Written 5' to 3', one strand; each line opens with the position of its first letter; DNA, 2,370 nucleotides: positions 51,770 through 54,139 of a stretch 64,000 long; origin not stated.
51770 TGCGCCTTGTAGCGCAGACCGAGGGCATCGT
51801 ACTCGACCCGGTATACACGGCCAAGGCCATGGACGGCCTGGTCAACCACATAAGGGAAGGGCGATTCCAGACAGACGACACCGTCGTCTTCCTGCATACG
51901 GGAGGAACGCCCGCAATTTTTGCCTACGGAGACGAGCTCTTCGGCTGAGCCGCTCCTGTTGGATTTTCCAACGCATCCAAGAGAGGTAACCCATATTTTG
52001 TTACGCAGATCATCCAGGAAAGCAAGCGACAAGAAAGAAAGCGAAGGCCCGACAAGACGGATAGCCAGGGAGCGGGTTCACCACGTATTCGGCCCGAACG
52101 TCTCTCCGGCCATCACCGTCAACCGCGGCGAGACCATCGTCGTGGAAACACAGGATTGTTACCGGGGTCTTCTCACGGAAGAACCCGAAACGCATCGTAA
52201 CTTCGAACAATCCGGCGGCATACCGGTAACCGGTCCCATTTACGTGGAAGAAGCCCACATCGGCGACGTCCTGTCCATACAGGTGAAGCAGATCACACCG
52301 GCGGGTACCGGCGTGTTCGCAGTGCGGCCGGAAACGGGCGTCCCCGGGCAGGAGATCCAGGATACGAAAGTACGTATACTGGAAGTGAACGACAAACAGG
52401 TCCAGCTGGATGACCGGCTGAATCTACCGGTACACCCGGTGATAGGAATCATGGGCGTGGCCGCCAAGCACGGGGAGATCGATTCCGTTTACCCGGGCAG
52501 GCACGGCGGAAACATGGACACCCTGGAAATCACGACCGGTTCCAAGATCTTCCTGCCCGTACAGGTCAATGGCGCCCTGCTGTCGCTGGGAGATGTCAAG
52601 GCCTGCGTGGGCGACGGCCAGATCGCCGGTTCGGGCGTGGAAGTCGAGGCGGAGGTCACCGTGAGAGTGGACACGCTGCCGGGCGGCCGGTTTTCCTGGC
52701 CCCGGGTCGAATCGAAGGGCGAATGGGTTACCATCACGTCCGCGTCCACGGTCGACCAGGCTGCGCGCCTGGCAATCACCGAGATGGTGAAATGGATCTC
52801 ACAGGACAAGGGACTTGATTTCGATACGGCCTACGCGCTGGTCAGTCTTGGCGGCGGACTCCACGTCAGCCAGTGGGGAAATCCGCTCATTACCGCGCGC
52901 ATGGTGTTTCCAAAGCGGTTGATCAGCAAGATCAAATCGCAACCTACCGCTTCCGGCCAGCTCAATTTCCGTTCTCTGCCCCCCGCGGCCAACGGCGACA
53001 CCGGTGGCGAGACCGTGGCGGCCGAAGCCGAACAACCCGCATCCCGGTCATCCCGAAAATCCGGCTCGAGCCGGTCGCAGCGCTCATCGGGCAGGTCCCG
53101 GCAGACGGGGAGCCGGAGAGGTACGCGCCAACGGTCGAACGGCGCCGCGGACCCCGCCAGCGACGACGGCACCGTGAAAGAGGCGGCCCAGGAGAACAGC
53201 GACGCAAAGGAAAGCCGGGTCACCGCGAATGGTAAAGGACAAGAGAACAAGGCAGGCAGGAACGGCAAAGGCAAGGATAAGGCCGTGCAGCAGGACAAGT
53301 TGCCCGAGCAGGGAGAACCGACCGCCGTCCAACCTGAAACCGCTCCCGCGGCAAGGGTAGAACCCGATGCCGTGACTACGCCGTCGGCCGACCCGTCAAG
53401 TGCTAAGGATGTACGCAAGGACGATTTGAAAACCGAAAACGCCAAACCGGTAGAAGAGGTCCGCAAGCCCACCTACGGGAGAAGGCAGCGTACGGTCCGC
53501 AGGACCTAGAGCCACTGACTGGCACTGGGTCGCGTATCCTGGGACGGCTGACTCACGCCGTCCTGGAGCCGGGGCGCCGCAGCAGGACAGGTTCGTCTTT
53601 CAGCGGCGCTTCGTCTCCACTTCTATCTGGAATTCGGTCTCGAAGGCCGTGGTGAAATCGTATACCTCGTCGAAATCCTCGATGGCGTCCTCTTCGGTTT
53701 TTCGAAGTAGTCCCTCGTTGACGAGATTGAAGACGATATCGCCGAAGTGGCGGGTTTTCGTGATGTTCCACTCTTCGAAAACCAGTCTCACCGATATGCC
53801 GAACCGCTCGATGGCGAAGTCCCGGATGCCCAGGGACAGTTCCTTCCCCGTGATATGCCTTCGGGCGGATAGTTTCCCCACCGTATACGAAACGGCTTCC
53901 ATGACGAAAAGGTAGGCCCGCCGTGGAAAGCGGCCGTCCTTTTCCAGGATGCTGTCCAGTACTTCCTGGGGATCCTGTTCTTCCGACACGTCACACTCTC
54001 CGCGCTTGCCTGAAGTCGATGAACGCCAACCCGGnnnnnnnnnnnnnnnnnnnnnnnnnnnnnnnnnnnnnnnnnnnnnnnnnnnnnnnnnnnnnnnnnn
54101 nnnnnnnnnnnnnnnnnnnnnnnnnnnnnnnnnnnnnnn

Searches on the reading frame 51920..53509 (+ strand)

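Call 3: search_protein_families(library=pfam, proteins=[window:51920-53509:+], max_evalue=0.01)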
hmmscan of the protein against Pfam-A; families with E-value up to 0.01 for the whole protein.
window:51920-53509:+ (529 aa): 1 family
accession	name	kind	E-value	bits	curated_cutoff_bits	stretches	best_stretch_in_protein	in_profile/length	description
PF03069.20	FmdA_AmdA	-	2.6e-27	96.2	27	2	190-256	204-271/373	Acetamidase/Formamidase family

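Call 4: search_protein_families(library=ncbifam, proteins=[window:51920-53509:+], max_evalue=0.01)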
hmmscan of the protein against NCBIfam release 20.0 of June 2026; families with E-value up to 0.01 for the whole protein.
window:51920-53509:+ (529 aa): 1 family
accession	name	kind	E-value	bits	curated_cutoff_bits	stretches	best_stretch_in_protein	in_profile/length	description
NF045496.1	FormamaseFmdA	equivalog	4.1e-18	65.3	500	2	187-256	212-282/407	formamidase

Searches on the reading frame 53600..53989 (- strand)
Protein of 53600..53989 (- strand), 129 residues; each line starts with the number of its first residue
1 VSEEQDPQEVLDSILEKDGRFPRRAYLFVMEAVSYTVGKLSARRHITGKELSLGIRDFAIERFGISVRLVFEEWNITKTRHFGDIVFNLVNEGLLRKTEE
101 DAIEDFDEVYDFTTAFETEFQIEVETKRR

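Call 3: search_protein_families(library=pfam, proteins=[window:53600-53989:-], max_evalue=0.01)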
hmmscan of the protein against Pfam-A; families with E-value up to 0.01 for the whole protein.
window:53600-53989:- (129 aa): 0 families

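Call 4: search_protein_families(library=ncbifam, proteins=[window:53600-53989:-], max_evalue=0.01)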
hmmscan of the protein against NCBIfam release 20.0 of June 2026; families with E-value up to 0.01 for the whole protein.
window:53600-53989:- (129 aa): 1 family
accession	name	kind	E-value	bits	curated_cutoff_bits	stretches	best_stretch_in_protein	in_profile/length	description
TIGR04138.1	Plancto_Ver_chp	hypoth_equivalog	6.7e-38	129.5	60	1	11-124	2-121/123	Minf_1886 family protein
